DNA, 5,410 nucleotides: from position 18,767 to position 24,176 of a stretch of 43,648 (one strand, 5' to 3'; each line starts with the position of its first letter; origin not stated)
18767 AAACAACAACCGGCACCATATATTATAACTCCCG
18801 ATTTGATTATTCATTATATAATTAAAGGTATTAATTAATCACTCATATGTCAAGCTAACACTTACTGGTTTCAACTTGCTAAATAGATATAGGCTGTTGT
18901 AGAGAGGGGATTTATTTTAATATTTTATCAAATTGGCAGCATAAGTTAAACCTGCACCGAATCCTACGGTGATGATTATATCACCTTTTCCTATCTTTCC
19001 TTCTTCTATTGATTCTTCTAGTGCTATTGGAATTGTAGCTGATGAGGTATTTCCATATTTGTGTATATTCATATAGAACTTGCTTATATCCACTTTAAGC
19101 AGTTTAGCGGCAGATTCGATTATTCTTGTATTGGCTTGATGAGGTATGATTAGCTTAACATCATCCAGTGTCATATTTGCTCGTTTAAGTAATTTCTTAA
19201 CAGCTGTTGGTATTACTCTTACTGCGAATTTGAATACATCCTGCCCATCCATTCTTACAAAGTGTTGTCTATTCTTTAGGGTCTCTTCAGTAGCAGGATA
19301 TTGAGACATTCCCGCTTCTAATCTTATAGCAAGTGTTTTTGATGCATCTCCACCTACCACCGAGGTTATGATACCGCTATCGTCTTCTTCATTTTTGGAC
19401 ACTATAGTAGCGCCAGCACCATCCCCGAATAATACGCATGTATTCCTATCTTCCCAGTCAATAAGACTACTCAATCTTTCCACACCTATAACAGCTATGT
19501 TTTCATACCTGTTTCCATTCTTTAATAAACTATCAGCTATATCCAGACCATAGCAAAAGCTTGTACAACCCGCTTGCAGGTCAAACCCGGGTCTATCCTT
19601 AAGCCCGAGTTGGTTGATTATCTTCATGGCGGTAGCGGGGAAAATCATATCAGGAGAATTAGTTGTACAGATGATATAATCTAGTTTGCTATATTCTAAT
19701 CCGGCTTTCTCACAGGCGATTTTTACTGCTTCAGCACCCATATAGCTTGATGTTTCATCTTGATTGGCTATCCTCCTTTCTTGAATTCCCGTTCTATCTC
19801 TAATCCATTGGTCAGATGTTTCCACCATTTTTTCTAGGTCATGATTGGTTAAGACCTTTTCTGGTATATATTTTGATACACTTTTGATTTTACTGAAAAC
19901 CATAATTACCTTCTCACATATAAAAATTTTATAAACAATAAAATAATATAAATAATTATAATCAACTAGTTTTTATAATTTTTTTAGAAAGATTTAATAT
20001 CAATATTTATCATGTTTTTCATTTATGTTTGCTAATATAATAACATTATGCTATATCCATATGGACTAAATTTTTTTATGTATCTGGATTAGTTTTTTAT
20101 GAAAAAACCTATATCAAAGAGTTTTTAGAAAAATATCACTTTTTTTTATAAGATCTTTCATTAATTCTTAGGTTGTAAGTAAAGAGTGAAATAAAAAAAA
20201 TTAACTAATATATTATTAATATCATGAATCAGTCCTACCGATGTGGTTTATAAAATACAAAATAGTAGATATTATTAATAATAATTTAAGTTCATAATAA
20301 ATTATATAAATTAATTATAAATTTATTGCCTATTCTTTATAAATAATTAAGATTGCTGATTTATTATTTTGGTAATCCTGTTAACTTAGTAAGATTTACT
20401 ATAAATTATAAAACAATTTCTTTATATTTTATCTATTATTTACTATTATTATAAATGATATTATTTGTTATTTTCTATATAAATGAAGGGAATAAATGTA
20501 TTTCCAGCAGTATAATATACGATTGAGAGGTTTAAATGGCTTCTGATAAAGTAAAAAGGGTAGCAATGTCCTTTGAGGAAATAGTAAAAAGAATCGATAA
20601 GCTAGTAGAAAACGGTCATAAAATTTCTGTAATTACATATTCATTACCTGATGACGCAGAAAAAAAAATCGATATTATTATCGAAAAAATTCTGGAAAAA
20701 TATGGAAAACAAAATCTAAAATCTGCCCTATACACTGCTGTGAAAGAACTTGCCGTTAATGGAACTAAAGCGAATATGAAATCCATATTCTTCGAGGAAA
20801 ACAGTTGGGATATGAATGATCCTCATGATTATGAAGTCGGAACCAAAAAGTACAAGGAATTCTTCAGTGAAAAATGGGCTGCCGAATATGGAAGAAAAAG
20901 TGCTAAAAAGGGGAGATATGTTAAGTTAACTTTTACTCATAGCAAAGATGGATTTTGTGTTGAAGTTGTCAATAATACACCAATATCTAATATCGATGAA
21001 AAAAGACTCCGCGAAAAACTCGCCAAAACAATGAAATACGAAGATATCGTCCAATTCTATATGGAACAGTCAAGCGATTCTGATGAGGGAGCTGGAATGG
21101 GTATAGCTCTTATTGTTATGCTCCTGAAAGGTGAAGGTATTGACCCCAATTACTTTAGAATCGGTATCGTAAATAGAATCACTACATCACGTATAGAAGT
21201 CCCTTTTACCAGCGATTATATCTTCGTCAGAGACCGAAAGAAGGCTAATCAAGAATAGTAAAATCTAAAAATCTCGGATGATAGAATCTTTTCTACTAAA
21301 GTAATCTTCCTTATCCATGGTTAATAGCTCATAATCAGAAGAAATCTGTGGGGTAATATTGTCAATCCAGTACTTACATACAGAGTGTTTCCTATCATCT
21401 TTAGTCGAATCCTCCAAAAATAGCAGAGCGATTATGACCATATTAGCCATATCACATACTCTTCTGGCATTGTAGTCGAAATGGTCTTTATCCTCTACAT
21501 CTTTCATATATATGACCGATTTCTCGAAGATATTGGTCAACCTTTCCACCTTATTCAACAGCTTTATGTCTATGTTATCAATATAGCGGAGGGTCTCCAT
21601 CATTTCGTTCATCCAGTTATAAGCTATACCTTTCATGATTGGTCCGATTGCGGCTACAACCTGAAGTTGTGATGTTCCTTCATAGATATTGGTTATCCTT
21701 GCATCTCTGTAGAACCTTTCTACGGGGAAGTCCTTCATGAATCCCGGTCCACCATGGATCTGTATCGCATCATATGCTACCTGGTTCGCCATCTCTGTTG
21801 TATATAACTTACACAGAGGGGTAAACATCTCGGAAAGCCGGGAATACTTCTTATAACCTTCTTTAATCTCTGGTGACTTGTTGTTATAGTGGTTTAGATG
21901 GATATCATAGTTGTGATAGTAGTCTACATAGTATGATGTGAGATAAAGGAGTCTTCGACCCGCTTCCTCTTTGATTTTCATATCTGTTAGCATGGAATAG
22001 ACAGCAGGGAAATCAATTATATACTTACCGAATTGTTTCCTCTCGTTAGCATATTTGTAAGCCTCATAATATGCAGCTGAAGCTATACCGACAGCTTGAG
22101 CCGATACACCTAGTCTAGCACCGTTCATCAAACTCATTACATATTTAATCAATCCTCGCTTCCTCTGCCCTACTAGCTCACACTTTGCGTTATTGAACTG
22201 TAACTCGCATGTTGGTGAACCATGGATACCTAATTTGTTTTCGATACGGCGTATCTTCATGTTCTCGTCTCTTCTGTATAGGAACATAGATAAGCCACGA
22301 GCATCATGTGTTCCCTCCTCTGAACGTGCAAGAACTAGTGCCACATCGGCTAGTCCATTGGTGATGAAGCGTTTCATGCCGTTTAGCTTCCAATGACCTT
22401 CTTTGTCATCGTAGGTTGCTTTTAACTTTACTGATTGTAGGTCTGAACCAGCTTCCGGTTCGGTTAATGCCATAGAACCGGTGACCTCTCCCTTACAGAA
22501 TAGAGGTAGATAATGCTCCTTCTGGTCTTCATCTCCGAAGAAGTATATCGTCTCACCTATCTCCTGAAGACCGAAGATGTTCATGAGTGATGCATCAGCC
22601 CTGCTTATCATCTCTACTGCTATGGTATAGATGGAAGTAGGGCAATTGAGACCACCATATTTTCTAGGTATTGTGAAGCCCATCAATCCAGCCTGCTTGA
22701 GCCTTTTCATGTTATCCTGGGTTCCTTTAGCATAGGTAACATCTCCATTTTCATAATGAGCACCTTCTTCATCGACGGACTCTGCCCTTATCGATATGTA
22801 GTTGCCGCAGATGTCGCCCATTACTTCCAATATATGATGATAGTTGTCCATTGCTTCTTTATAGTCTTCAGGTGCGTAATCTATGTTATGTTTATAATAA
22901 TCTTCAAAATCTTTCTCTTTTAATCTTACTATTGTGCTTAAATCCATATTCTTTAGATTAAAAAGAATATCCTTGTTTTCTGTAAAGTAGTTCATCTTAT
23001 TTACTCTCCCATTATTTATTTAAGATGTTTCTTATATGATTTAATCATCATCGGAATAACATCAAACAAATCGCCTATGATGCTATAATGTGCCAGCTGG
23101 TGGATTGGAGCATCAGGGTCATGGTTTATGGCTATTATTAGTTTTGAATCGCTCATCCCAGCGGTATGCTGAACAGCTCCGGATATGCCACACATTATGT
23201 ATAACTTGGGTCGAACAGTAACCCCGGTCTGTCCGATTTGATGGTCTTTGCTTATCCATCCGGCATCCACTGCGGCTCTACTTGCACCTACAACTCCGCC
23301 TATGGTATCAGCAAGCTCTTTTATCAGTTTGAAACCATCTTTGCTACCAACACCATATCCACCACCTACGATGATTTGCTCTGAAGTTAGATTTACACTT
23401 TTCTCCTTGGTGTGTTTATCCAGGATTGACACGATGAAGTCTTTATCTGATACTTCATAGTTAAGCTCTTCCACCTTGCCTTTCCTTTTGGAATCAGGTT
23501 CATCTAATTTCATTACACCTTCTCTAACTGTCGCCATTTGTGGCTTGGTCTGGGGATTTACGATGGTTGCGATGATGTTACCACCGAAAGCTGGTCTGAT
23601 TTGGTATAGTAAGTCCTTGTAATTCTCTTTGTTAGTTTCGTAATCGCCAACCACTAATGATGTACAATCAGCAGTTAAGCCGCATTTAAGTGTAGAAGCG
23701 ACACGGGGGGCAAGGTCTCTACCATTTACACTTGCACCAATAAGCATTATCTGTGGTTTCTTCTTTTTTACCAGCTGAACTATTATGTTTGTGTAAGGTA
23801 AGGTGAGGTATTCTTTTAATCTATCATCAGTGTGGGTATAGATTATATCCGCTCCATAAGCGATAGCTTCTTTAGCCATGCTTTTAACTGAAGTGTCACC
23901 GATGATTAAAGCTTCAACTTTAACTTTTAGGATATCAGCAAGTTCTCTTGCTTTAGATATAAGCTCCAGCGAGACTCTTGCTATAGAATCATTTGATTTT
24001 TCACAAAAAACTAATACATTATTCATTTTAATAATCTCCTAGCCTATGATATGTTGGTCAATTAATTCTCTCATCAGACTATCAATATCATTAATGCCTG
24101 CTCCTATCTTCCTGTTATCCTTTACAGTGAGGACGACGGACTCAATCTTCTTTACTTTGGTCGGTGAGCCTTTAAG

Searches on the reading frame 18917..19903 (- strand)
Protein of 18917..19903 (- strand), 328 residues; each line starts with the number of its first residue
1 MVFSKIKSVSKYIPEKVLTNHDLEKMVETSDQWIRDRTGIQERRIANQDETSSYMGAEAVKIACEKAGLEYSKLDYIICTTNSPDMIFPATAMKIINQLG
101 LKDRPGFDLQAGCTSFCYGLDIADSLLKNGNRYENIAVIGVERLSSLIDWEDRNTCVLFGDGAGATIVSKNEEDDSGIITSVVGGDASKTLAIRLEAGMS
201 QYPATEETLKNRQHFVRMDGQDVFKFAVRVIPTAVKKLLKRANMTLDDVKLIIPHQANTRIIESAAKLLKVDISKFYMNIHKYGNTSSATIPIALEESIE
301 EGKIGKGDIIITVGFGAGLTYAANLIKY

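Call 70: search_protein_families(library=pfam, proteins=[window:18917-19903:-], max_evalue=0.00001)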
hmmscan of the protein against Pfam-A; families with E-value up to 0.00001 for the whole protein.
window:18917-19903:- (328 aa): 2 families
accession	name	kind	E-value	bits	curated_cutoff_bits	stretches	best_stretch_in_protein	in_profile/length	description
PF08541.16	ACP_syn_III_C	-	2.8e-33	114.4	26.6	1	239-328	1-90/90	3-Oxoacyl-[acyl-carrier-protein (ACP)] synthase III C terminal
PF08545.16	ACP_syn_III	-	2.2e-27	95.2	24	1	107-186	1-79/80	3-Oxoacyl-[acyl-carrier-protein (ACP)] synthase III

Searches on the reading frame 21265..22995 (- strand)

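Call 70: search_protein_families(library=pfam, proteins=[window:21265-22995:-], max_evalue=0.00001)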
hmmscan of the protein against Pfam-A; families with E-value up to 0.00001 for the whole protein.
window:21265-22995:- (576 aa): 5 families
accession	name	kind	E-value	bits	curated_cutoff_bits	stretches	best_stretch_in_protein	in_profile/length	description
PF00441.29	Acyl-CoA_dh_1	-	4.1e-35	121.6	22.4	2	389-445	85-141/150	Acyl-CoA dehydrogenase, C-terminal domain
PF02770.24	Acyl-CoA_dh_M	-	4.6e-25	88.1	33.3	1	174-269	1-96/97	Acyl-CoA dehydrogenase, middle domain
PF02771.21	Acyl-CoA_dh_N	-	1.4e-16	61.3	22.9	1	92-170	33-113/113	Acyl-CoA dehydrogenase, N-terminal domain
PF08028.16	Acyl-CoA_dh_2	-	2.3e-15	57.5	22.7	1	295-442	1-133/134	Acyl-CoA dehydrogenase, C-terminal domain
PF12186.13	AcylCoA_dehyd_C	-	3.5e-09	37.2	27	1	478-535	23-80/111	Acyl-CoA dehydrogenase C terminal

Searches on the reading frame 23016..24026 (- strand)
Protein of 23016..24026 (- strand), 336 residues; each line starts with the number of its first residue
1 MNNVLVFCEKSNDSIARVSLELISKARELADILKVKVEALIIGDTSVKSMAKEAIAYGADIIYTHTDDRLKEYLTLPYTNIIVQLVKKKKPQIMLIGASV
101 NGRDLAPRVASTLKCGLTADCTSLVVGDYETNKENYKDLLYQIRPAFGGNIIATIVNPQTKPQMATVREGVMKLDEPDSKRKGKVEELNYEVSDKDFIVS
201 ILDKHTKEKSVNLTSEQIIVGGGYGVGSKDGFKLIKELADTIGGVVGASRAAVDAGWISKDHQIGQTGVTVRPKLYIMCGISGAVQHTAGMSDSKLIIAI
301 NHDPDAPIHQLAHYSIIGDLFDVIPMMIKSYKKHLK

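Call 70: search_protein_families(library=pfam, proteins=[window:23016-24026:-], max_evalue=0.00001)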
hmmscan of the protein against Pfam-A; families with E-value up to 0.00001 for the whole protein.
window:23016-24026:- (336 aa): 2 families
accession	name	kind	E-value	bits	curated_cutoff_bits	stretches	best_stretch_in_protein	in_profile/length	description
PF01012.27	ETF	-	2.2e-45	155.1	26.7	1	4-189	1-177/181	Electron transfer flavoprotein domain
PF00766.25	ETF_alpha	-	1.8e-34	118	27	1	212-292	1-81/81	Electron transfer flavoprotein FAD-binding domain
